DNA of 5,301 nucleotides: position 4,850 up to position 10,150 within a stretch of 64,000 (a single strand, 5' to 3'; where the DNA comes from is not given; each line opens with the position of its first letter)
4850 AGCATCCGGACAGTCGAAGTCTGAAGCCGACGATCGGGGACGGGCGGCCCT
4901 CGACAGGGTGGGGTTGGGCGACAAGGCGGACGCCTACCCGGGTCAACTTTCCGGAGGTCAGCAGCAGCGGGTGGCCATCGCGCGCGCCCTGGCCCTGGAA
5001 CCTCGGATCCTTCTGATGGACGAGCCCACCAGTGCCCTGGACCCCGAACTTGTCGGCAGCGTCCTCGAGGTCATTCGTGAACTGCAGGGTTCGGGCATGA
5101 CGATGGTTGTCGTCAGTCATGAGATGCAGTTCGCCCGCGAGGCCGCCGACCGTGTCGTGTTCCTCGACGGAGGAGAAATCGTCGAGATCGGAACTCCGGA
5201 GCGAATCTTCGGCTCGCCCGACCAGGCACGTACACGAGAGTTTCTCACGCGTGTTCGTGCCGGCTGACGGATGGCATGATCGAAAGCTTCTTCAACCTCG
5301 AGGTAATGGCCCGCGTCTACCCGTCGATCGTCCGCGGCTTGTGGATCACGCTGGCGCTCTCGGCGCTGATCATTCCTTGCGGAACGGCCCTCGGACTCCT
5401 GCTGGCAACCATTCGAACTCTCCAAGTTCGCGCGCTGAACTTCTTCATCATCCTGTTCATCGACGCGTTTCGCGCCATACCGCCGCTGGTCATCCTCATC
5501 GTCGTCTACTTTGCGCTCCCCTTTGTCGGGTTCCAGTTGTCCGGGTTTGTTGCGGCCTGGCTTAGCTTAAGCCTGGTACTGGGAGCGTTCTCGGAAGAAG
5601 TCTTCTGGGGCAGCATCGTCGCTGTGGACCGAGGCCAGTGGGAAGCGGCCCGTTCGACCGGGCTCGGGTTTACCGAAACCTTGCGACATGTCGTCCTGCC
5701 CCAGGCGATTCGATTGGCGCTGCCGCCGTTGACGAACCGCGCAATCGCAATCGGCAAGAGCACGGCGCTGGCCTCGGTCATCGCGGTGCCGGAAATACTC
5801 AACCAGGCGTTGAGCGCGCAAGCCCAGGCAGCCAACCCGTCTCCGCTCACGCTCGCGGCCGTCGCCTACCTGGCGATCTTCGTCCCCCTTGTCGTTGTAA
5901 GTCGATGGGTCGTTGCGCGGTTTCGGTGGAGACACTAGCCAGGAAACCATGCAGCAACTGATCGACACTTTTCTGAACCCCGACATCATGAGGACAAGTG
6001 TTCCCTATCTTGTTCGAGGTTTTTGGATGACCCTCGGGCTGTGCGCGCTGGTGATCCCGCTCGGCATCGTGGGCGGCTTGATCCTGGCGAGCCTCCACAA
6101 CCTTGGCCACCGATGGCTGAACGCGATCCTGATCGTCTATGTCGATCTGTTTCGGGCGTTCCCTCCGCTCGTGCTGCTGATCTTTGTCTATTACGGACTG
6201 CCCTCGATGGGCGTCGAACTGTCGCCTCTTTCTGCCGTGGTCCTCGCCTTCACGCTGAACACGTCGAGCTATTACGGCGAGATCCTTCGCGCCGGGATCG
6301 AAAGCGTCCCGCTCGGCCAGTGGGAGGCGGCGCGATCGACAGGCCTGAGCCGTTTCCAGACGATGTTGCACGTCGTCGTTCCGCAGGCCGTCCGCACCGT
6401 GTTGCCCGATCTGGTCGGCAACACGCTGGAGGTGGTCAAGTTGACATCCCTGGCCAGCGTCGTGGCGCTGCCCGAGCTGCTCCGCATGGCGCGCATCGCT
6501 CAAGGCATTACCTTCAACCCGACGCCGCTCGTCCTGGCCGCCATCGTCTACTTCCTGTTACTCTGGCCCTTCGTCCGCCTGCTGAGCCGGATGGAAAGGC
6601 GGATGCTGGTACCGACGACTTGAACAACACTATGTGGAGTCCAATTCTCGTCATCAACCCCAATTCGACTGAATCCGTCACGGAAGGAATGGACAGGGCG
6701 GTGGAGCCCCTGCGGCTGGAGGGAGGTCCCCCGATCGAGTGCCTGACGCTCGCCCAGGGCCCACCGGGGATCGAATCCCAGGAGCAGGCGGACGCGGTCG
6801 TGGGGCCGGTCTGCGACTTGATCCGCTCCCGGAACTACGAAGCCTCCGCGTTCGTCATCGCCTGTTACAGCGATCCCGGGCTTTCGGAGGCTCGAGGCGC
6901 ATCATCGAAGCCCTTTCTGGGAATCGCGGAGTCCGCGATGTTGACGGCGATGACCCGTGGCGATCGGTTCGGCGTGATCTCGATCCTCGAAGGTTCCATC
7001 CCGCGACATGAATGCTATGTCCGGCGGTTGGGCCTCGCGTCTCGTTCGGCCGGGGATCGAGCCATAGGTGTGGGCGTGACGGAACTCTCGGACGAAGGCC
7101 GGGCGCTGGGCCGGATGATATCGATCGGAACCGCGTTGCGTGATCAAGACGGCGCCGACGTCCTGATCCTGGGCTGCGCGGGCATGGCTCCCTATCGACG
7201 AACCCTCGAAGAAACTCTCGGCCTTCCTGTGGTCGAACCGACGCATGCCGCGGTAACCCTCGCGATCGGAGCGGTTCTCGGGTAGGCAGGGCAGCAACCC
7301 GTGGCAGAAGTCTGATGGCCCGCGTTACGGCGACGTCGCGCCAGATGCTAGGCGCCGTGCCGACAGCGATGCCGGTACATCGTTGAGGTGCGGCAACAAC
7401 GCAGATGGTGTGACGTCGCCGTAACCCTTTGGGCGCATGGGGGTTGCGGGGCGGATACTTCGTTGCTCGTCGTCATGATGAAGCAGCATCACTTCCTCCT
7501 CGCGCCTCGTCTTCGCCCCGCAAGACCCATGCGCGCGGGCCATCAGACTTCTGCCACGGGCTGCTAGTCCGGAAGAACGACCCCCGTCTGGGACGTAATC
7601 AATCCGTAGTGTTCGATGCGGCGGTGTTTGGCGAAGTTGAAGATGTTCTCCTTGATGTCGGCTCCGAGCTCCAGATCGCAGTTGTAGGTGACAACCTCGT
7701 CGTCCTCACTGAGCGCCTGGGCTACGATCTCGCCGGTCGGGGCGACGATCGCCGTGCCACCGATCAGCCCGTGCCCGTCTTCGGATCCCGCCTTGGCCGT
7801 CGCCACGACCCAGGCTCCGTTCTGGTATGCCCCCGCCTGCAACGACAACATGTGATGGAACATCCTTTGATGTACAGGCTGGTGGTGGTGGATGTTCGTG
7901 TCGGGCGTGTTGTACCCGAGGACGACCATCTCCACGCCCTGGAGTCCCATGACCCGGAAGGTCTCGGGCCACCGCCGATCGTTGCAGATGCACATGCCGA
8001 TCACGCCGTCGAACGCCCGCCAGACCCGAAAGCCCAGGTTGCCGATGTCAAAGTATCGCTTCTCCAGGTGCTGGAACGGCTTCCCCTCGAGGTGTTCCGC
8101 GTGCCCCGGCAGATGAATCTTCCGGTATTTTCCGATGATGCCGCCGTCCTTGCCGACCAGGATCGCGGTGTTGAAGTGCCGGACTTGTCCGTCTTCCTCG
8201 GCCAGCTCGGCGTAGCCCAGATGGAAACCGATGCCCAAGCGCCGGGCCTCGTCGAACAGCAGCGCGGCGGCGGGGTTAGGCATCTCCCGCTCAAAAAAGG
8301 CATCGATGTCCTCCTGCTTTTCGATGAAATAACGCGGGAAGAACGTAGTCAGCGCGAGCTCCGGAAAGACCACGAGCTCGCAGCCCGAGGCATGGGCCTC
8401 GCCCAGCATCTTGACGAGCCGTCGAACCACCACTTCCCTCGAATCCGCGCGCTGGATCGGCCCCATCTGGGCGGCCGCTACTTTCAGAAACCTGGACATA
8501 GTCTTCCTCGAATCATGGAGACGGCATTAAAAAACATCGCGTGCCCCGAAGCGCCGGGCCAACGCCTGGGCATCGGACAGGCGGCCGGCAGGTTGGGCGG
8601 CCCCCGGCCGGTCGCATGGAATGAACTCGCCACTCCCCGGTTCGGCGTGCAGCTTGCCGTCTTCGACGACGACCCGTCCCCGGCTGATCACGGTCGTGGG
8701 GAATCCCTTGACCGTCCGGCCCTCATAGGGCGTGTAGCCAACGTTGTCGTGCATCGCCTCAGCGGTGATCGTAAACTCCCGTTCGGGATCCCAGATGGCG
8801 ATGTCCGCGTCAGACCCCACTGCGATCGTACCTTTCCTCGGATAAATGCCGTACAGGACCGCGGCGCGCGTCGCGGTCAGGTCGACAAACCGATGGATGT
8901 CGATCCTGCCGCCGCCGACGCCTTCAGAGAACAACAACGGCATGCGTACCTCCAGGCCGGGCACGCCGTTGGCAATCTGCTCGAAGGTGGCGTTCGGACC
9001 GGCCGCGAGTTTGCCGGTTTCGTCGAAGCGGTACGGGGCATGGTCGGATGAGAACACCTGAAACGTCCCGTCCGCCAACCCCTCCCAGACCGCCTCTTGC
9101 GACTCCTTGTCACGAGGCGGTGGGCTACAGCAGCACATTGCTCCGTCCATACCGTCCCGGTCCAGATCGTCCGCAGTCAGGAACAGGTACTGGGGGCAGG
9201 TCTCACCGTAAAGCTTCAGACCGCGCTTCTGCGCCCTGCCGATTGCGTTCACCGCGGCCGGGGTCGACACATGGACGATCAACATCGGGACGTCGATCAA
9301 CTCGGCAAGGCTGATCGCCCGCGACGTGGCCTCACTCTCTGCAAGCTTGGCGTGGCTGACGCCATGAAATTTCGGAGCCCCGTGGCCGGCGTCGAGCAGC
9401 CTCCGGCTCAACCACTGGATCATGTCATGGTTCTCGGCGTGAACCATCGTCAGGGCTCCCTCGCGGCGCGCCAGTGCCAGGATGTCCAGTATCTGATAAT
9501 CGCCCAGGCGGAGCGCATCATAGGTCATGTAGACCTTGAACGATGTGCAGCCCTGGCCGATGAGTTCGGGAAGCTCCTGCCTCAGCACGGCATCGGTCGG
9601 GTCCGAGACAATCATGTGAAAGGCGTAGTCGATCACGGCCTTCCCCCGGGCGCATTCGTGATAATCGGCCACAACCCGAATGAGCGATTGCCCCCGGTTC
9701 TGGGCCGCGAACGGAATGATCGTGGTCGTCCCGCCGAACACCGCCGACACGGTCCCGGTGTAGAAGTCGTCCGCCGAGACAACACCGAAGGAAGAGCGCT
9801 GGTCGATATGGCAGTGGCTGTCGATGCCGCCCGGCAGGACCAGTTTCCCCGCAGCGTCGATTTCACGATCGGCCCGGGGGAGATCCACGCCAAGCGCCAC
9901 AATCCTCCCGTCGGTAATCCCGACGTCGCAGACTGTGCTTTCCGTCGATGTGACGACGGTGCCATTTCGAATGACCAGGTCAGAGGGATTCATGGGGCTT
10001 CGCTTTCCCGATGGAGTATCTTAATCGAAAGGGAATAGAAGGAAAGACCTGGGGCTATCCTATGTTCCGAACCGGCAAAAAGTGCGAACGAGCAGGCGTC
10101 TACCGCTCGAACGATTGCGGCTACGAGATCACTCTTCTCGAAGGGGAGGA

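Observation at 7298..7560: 263-bp compound palindrome with perfect 27-bp terminal inverted repeats and two internal stem-loops between convergent genes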

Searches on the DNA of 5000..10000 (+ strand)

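Call 9: search_dna_similar(query=window:5000-10000:+, collection=plasmids, mode=near, max_rows=15)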
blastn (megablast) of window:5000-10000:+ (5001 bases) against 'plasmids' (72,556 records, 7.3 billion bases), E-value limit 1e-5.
Records with a match: 3; places in all: 3; records where one place covers at least 80% of the query: 0.
Best place of each record, by identity: 60-80% 3.
By first word of the organism name: Comamonas 2; Variovorax 1.
By predicted mobility (MOB-suite, as given by PLSDB): non-mobilizable 3.
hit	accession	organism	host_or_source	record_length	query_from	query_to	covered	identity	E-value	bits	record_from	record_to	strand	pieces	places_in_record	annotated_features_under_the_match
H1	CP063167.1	Variovorax paradoxus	-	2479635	3715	4842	23%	70.4%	3e-44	189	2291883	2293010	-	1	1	hydA: dihydropyrimidinase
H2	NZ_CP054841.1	Comamonas antarctica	whole organism,R2A medium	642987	3919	4842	18%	70.4%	3e-34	156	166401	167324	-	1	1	hydA: dihydropyrimidinase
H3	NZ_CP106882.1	Comamonas endophytica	Indosasa shibataeoides,cell culture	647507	3919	4842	18%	69.9%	3e-24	122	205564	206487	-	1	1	hydA: dihydropyrimidinase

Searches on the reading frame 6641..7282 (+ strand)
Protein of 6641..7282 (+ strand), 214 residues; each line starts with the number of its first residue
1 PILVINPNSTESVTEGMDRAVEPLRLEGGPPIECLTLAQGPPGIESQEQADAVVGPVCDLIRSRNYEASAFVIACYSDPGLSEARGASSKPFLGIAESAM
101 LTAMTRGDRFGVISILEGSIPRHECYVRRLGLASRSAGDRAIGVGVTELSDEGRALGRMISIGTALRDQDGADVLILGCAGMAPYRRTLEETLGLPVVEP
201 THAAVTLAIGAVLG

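Call 14: search_protein_families(library=pfam, proteins=[window:6641-7282:+], max_evalue=0.01)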
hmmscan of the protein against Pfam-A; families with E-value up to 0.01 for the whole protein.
window:6641-7282:+ (214 aa): 1 family
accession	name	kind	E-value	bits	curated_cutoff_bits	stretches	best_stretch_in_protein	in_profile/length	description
PF01177.27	Asp_Glu_race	-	1.5e-56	191.9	31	1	2-208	1-211/211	Asp/Glu/Hydantoin racemase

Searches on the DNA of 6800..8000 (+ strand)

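Call 4: search_rna_families(source=window, start=6800, end=8000, threshold=evalue, max_evalue=10, show_alignments=3)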
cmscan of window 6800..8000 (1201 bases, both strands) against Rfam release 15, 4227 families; matches with E-value up to 10: 3.
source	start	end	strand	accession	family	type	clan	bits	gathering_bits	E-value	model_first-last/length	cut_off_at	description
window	7430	7537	+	RF03380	mir-9441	Gene; miRNA;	-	21.7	91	0.19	1-68/68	no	mir-9441 microRNA precursor family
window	7324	7425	+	RF04104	MIR918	Gene; miRNA;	-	21.5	268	0.31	1-265/265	no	MIR918 microRNA precursor family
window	7300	7558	-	RF04104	MIR918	Gene; miRNA;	-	19.2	268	0.99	1-265/265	no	MIR918 microRNA precursor family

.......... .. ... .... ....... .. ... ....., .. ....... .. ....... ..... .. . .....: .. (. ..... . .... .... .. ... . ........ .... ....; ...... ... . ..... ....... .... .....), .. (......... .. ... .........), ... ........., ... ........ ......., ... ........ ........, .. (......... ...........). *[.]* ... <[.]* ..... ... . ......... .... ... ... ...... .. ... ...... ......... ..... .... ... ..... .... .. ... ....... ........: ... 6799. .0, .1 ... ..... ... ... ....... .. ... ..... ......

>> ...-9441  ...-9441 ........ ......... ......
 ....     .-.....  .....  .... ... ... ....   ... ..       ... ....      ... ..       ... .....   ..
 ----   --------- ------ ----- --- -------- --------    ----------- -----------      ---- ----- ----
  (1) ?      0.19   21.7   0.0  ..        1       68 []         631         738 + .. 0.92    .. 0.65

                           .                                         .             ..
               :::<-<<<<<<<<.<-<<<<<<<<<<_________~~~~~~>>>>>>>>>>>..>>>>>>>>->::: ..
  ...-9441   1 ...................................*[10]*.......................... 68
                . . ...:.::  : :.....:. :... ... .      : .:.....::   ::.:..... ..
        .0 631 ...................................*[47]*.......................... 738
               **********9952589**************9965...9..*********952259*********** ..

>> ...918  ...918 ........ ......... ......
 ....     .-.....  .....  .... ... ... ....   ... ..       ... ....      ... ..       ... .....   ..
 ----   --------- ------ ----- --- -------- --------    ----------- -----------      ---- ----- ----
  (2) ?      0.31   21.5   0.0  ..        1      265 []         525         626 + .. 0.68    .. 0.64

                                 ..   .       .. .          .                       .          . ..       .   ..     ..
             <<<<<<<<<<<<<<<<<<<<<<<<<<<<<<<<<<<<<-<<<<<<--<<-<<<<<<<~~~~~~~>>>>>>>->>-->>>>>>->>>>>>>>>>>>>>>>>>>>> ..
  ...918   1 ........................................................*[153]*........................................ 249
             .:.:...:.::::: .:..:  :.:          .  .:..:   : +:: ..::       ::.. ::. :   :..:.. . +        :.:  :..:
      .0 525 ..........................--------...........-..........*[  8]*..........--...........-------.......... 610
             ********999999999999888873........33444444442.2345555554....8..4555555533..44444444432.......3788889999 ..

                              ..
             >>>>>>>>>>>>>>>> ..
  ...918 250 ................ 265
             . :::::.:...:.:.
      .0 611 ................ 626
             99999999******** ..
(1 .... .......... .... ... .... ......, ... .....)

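Call 8: search_dna_similar(query=window:7286-7572:+, collection=plasmids, mode=distant, max_rows=40, max_evalue=0.001)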
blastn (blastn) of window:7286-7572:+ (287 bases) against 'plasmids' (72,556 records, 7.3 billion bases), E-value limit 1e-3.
No match.
